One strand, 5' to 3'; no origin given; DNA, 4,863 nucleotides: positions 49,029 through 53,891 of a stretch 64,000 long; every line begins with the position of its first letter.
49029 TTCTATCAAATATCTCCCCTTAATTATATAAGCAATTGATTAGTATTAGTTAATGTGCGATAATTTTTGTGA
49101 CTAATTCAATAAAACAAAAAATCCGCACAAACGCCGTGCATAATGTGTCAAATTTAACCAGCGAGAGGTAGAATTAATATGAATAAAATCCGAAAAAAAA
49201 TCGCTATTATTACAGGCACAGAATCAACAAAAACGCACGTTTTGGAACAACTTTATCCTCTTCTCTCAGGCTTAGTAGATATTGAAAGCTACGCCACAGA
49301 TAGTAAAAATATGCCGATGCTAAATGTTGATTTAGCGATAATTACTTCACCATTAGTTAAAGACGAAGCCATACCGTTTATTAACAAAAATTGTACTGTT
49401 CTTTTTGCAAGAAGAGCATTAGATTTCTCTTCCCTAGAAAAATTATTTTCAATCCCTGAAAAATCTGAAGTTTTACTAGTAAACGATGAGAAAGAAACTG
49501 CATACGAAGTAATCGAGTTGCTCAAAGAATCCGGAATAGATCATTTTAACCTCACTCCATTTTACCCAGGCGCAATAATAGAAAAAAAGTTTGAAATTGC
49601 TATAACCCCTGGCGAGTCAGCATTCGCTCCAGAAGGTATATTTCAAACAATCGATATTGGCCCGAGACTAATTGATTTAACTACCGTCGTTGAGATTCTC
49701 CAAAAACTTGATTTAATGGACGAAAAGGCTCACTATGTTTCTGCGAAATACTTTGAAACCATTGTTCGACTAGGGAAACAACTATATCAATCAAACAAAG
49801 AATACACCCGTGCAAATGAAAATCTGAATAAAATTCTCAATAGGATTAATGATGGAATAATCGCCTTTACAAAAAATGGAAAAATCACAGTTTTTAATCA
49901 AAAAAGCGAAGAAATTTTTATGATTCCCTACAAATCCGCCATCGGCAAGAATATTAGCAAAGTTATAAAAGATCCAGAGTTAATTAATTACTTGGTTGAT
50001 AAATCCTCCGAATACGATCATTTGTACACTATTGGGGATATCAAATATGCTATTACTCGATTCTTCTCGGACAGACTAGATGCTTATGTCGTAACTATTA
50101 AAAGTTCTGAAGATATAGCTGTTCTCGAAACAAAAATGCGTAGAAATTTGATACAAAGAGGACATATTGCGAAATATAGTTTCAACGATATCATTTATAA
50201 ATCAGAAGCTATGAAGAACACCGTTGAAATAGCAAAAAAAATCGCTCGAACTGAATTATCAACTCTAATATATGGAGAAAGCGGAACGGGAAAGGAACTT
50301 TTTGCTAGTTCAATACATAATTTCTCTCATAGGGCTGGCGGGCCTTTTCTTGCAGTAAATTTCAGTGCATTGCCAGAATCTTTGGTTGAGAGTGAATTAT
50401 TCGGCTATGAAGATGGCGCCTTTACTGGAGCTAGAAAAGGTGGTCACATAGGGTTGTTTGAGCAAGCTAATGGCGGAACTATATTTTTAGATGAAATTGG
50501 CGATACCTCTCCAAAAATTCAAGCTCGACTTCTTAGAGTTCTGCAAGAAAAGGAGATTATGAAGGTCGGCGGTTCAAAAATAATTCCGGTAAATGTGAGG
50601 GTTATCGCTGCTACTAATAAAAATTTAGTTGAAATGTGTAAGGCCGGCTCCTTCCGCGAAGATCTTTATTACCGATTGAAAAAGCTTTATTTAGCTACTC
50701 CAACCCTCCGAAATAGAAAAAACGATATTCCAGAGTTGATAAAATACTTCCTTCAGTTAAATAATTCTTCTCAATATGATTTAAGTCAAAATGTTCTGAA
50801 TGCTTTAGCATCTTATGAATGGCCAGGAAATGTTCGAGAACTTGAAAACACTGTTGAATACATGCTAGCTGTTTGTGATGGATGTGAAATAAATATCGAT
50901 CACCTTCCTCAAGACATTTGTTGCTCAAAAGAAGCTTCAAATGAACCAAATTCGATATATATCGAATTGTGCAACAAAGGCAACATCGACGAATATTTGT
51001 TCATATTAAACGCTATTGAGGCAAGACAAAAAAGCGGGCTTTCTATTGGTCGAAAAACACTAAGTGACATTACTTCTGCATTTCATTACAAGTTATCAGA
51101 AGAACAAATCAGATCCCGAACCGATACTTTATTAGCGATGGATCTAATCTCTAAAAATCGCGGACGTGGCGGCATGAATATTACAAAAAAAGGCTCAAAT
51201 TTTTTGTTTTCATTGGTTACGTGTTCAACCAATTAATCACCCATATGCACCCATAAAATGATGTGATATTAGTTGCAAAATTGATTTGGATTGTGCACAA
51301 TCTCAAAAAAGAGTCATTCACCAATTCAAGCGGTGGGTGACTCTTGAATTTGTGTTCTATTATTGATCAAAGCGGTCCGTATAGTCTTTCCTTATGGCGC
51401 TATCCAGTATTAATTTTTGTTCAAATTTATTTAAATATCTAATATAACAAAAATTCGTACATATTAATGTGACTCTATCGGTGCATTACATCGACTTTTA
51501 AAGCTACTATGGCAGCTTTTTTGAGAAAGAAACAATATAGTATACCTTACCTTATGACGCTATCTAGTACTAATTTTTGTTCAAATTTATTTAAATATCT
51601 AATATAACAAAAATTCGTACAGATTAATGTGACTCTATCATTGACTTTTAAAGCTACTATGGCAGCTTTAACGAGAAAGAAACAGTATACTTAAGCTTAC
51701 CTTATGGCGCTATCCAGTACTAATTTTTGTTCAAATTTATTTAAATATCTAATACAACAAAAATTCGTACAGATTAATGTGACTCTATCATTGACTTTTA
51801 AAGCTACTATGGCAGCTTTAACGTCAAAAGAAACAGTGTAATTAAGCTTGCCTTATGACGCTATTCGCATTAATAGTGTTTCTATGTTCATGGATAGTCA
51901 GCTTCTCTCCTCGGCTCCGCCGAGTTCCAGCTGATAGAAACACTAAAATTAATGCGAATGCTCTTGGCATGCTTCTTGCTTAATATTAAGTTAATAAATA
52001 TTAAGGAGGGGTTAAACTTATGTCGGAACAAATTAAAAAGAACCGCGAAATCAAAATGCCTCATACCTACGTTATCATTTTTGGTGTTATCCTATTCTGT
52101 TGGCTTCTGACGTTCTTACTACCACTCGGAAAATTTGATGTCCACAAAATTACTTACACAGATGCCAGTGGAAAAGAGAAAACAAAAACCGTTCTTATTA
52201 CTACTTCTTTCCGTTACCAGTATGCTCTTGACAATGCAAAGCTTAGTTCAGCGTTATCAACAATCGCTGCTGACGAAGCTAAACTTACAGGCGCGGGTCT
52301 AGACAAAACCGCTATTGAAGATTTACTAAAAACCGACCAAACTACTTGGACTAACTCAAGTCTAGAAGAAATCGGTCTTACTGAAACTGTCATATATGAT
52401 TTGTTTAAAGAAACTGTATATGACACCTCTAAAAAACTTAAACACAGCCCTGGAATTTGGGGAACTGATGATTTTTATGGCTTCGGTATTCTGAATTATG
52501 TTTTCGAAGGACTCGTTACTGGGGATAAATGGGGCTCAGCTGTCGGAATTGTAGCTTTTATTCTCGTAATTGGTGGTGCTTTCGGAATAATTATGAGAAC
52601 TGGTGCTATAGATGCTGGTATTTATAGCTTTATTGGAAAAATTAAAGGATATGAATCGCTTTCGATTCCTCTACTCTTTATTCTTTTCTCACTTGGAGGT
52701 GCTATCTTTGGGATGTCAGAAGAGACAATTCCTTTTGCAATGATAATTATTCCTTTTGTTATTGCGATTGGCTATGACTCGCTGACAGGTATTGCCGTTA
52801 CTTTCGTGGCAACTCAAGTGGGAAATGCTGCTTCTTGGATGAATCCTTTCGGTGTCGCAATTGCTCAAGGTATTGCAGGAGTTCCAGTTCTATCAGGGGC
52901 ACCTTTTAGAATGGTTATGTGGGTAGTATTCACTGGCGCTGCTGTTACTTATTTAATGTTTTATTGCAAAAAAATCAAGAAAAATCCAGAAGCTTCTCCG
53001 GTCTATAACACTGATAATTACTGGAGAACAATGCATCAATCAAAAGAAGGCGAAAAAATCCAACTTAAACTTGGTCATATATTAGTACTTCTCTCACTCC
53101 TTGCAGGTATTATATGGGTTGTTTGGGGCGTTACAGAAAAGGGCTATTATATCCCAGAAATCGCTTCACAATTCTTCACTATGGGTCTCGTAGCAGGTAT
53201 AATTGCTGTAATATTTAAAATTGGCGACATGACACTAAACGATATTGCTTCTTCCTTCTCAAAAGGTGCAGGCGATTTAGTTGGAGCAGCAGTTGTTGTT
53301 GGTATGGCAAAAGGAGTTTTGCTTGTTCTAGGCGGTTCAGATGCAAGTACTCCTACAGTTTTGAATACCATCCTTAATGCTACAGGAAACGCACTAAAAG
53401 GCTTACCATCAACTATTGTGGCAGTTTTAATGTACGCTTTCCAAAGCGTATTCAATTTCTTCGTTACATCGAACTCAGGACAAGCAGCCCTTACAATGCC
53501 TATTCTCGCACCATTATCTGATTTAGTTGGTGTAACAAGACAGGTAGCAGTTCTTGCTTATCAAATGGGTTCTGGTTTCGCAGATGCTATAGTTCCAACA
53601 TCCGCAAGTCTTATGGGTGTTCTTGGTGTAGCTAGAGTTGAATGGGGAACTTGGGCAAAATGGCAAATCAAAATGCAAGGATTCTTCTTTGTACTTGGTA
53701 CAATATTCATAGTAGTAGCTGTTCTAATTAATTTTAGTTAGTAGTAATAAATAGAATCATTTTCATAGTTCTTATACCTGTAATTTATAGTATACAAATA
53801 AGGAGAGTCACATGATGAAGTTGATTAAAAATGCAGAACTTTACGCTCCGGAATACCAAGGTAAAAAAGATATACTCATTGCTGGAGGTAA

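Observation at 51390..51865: Three-and-a-bit tandem ~150-bp copies of an upstream module in front of a sigma-54 promoter, each with a -24-like TGGCAG element and palindromes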

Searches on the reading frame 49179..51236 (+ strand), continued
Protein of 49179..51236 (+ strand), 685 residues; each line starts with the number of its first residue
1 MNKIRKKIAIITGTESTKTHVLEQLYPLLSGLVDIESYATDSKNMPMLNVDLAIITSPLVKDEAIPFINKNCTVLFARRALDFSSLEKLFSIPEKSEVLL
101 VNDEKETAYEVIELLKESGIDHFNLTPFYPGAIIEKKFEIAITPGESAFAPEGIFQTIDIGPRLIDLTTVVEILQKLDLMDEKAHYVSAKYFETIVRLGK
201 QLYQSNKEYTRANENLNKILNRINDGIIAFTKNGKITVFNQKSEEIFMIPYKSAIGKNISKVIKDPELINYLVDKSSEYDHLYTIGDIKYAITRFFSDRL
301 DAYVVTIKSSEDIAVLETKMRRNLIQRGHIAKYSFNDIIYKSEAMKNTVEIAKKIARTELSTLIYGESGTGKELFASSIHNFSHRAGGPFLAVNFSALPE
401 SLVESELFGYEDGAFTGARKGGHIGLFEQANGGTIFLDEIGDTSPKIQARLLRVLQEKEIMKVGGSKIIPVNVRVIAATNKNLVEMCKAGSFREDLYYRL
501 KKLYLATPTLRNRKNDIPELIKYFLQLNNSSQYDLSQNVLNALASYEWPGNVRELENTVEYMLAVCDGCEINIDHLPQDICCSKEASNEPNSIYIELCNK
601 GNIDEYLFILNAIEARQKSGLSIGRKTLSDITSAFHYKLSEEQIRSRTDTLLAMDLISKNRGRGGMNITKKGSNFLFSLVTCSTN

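Call 25: list_cluster_members(proteins=[P0001, P0004])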
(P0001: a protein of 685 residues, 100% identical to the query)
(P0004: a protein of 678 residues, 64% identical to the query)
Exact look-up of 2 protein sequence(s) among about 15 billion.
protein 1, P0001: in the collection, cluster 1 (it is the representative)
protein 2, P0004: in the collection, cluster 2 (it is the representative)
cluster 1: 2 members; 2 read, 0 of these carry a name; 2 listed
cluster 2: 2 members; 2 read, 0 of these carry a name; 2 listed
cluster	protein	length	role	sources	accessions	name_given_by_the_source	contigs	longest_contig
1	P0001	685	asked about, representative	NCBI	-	-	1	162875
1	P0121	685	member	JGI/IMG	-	-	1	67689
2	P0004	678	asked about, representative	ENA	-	-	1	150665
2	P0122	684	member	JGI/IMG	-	-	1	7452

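Call 27: find_encoding_contigs(protein=P0121, flank=5000, max_places=5)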
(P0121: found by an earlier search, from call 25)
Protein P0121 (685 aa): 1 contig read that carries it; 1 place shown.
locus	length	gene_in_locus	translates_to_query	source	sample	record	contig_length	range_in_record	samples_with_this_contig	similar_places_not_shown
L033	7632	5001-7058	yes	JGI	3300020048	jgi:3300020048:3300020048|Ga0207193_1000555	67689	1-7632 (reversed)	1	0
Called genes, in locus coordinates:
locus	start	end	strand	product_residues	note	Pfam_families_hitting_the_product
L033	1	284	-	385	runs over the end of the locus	PF07969:Amidohydro_3 (weak), PF01979:Amidohydro_1, PF07969:Amidohydro_3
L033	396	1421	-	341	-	-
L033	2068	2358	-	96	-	-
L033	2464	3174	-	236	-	PF01177:Asp_Glu_race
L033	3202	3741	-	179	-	PF12822:ECF_trnsprt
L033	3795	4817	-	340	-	PF00389:2-Hacid_dh, PF02826:2-Hacid_dh_C, PF03446:NAD_binding_2 (weak)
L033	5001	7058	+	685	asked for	PF00989:PAS (faint), PF00158:Sigma54_activat, PF14532:Sigma54_activ_2, PF07728:AAA_5 (weak), PF25601:AAA_lid_14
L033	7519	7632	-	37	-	?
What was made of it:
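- Tried and rejected: The same organism was reached through a 90% cluster member instead (calls 25, 27).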

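Call 28: find_encoding_contigs(protein=P0122, flank=5000, max_places=5)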
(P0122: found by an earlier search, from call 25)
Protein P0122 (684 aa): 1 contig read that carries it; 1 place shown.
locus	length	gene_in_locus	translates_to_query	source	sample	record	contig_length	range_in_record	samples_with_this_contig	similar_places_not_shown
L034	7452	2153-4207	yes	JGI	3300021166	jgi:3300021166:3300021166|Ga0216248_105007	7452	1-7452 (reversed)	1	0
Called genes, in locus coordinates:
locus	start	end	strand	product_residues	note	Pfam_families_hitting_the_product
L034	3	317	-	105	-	?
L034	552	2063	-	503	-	PF03575:Peptidase_S51 (weak), PF01476:LysM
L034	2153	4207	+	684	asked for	PF07728:AAA_5 (faint), PF00158:Sigma54_activat, PF14532:Sigma54_activ_2, PF25601:AAA_lid_14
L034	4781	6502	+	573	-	PF03606:DcuC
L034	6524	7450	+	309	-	?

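Call 45: search_protein_families(library=ncbifam, proteins=[window:49179-51236:+], max_evalue=1e-10)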
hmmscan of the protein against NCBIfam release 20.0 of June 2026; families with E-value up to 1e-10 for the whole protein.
window:49179-51236:+ (685 aa): 25 families
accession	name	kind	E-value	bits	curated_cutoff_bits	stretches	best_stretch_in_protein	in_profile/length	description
NF041552.1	TF_PrdR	equivalog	1.4e-113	380.2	795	1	207-618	127-553/577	sigma-54 dependent transcriptional regulator PrdR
TIGR01817.1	nifA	equivalog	5.4e-92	309.3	528.85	1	309-577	169-439/534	nif-specific transcriptional activator NifA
TIGR01818.1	ntrC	equivalog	6.3e-87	292.3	558.6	1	332-591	130-392/463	nitrogen regulation protein NR(I)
NF008469.0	PRK11361.1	equivalog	4.1e-82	276.3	714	1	324-589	131-399/461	acetoacetate metabolism transcriptional regulator AtoC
TIGR02915.1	PEP_resp_reg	equivalog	5.4e-80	269.4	502.6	1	289-579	93-385/445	PEP-CTERM-box response regulator transcription factor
TIGR02329.1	propionate_PrpR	equivalog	6.5e-80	269.2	499.2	1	310-562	191-446/526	propionate catabolism operon regulatory protein PrpR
NF050807.1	TransRegFlbDCaul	equivalog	5.6e-79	266.1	750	1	336-576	118-361/454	sigma-54-dependent transcriptional regulator FlbD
NF003451.0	PRK05022.1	equivalog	8.3e-78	262.3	476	1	306-560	158-417/512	nitric oxide reductase transcriptional regulator NorR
NF038308.1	RNA_repair_RtcR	equivalog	1.5e-77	261.7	650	1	327-589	171-445/530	RNA repair transcriptional activator RtcR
NF011953.0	PRK15424.1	equivalog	5.9e-76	256.2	703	1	323-562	206-461/538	propionate catabolism operon regulatory protein PrpR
NF008085.0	PRK10820.1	equivalog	8.9e-76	255.5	576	1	211-574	77-445/520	transcriptional regulator TyrR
NF049963.1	RespRegFlgRCampy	domain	6.7e-74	249.3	750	1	311-600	110-401/429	fla regulon two-component system response regulator FlgR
NF008485.2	PRK11388.1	equivalog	1.6e-73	248.1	551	1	206-592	202-587/643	dihydroxyacetone kinase operon transcriptional regulator DhaR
NF008176.1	PRK10923.1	equivalog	1.7e-72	244.6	620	1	329-589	131-394/469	nitrogen regulation protein NR(I)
NF041906.1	V4R_TF_MobR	exception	5.3e-70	236.4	999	1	323-605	219-506/544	phenol degradation transcriptional regulator MobR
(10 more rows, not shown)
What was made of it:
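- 49179..51236 (+): Gene for the sigma-54 enhancer-binding activator (685 aa: N-terminal sensor region, PAS, AAA+ sigma-54 interaction domain, C-terminal DNA-binding domain). The best NCBIfam match is PrdR-like but below the cutoff (call 45).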

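Call 62: find_encoding_contigs(protein=P0010, flank=2500, max_places=6)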
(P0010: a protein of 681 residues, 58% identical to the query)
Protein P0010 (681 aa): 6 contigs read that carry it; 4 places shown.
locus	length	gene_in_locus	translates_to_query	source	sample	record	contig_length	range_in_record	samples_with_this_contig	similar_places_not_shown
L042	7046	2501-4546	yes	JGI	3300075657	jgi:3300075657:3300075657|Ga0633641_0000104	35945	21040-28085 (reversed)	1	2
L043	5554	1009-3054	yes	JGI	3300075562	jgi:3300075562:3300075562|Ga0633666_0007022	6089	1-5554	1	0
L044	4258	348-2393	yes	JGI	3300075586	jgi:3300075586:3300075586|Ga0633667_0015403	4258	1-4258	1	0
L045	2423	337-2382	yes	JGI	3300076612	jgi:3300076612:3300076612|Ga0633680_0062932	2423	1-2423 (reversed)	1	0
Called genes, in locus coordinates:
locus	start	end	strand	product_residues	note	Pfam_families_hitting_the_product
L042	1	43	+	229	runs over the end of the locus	PF02525:Flavodoxin_2, PF03358:FMN_red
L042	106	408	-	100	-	-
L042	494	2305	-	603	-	PF08439:Peptidase_M3_N, PF01432:Peptidase_M3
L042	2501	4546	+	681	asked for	PF00158:Sigma54_activat, PF01078:Mg_chelatase (faint), PF14532:Sigma54_activ_2, PF07724:AAA_2 (weak), PF07728:AAA_5 (weak), PF25601:AAA_lid_14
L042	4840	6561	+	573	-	PF03606:DcuC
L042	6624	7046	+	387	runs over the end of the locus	PF01546:Peptidase_M20, PF07687:M20_dimer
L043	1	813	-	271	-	?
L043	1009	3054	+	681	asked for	PF00158:Sigma54_activat, PF01078:Mg_chelatase (faint), PF14532:Sigma54_activ_2, PF07724:AAA_2 (weak), PF07728:AAA_5 (weak), PF25601:AAA_lid_14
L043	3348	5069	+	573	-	PF03606:DcuC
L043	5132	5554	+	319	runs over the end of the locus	?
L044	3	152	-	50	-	?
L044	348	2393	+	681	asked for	PF00158:Sigma54_activat, PF01078:Mg_chelatase (faint), PF14532:Sigma54_activ_2, PF07724:AAA_2 (weak), PF07728:AAA_5 (weak), PF25601:AAA_lid_14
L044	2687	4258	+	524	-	?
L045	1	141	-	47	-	?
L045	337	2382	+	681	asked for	PF00158:Sigma54_activat, PF01078:Mg_chelatase (faint), PF14532:Sigma54_activ_2, PF07724:AAA_2 (weak), PF07728:AAA_5 (weak), PF25601:AAA_lid_14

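Call 63: find_encoding_contigs(protein=P0012, flank=2500, max_places=4)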
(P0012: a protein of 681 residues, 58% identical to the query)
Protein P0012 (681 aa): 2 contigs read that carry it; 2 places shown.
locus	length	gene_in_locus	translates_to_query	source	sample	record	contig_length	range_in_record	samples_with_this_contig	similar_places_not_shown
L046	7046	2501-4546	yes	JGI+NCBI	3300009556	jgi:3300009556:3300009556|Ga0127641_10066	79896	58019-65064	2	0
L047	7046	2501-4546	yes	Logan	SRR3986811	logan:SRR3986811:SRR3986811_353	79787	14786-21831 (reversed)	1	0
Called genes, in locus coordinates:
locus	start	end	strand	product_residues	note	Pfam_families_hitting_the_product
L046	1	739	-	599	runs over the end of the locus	PF00015:MCPsignal, PF00497:SBP_bac_3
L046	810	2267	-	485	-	PF03575:Peptidase_S51, PF01476:LysM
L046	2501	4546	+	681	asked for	PF00158:Sigma54_activat, PF14532:Sigma54_activ_2, PF25601:AAA_lid_14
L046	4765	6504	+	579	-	PF03606:DcuC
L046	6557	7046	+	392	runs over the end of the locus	PF01979:Amidohydro_1, PF07969:Amidohydro_3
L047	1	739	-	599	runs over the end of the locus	PF00015:MCPsignal, PF00497:SBP_bac_3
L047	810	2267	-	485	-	PF03575:Peptidase_S51, PF01476:LysM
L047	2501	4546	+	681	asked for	PF00158:Sigma54_activat, PF14532:Sigma54_activ_2, PF25601:AAA_lid_14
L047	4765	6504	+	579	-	PF03606:DcuC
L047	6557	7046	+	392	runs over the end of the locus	PF01979:Amidohydro_1, PF07969:Amidohydro_3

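Call 64: find_encoding_contigs(protein=P0009, flank=2500, max_places=4)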
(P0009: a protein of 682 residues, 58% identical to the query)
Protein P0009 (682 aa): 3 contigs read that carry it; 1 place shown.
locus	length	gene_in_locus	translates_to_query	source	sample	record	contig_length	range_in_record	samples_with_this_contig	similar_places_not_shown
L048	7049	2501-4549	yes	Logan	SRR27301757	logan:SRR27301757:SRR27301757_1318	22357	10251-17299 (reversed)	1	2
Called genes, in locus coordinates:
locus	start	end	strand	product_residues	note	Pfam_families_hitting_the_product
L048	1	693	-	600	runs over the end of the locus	PF00015:MCPsignal, PF00497:SBP_bac_3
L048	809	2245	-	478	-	PF03575:Peptidase_S51, PF01476:LysM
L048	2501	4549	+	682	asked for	PF00004:AAA (faint), PF00158:Sigma54_activat, PF14532:Sigma54_activ_2, PF07724:AAA_2 (weak), PF25601:AAA_lid_14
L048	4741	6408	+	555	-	PF03606:DcuC, PF02667:SCFA_trans (weak), PF03806:ABG_transport (weak)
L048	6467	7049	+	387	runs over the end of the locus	PF01546:Peptidase_M20, PF07687:M20_dimer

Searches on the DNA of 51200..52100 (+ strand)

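Call 15: search_rna_families(source=window, start=51200, end=52100, threshold=evalue, max_evalue=10)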
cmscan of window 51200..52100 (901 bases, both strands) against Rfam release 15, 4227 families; matches with E-value up to 10: 6.
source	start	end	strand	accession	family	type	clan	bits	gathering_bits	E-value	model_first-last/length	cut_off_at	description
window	51717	51768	-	RF03339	mir-3047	Gene; miRNA;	-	20.6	53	0.34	1-61/61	no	mir-3047 microRNA precursor family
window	51564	51621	-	RF03494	mir-4680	Gene; miRNA;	-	17.8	78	3.5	1-69/69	no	mir-4680 microRNA precursor family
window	51714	51771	-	RF03494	mir-4680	Gene; miRNA;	-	17.5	78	4.1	1-69/69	no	mir-4680 microRNA precursor family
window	51743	51953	-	RF02375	Aar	Gene; sRNA;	-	17.2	60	9.5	1-191/191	no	Aar sRNA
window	51788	51961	-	RF02818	V_AS5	Gene; antisense;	-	15.7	96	3.6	1-129/129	no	Vibrio RNA AS5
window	51808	51871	-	RF03988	mir-6301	Gene; miRNA;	-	14.3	70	9.8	1-78/78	no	mir-6301 microRNA precursor family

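Call 56: search_dna_similar(query=window:51300-51990:+, collection=plasmids, mode=distant, max_evalue=0.001, max_rows=10)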
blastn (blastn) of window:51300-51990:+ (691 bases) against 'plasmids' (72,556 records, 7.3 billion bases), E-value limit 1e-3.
No match.

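Call 57: search_dna_similar(query=window:51300-51990:+, collection=phages, mode=distant, max_evalue=0.001, max_rows=10)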
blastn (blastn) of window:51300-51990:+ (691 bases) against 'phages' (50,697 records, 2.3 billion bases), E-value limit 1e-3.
No match.

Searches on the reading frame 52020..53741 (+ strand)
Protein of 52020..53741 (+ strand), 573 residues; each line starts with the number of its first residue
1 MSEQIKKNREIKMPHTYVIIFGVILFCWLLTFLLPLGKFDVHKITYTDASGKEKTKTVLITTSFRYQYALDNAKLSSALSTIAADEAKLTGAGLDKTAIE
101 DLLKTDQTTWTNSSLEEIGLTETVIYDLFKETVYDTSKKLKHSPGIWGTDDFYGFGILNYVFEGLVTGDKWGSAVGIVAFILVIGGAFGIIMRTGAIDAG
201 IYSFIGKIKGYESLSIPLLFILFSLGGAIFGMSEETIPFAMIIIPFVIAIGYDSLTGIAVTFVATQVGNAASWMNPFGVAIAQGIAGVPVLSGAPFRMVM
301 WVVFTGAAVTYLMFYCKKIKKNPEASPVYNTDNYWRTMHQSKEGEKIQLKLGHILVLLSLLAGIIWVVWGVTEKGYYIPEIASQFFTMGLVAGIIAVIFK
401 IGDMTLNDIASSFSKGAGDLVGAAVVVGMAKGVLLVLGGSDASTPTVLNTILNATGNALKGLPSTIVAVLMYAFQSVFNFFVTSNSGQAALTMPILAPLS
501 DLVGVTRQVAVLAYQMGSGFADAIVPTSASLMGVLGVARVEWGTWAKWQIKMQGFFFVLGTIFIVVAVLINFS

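Call 4: search_protein_families(library=pfam, proteins=[window:52020-53741:+])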
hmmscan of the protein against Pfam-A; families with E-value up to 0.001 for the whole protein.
window:52020-53741:+ (573 aa): 2 families
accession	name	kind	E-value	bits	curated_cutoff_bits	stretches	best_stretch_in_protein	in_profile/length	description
PF03606.21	DcuC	-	1.4e-120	403.4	23.1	1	13-568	1-460/461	C4-dicarboxylate anaerobic carrier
PF03806.19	ABG_transport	-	0.00044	19.1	27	1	382-539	304-454/502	AbgT putative transporter family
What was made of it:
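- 52020..55005 (+): Target operon: YfcC-like (DcuC family) transporter at 52020-53741 and isoaspartyl dipeptidase at 53812-55005. The ribosome-binding site AAGGAGG is at 52003-52009. Pfam DcuC 1.4e-120 (call 4).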

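Call 7: find_encoding_contigs(protein=window:52020-53741:+, flank=4000, max_places=10)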
Protein window:52020-53741:+ (573 aa): no gene with exactly this product is on record in the collection.

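Call 45: search_protein_families(library=ncbifam, proteins=[window:52020-53741:+], max_evalue=1e-10)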
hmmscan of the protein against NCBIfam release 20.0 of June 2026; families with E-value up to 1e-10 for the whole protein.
window:52020-53741:+ (573 aa): 1 family
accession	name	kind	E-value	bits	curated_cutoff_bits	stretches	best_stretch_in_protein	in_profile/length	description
NF008611.1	PRK11588.1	equivalog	1.3e-205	683.8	500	2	124-573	46-492/492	putative basic amino acid antiporter YfcC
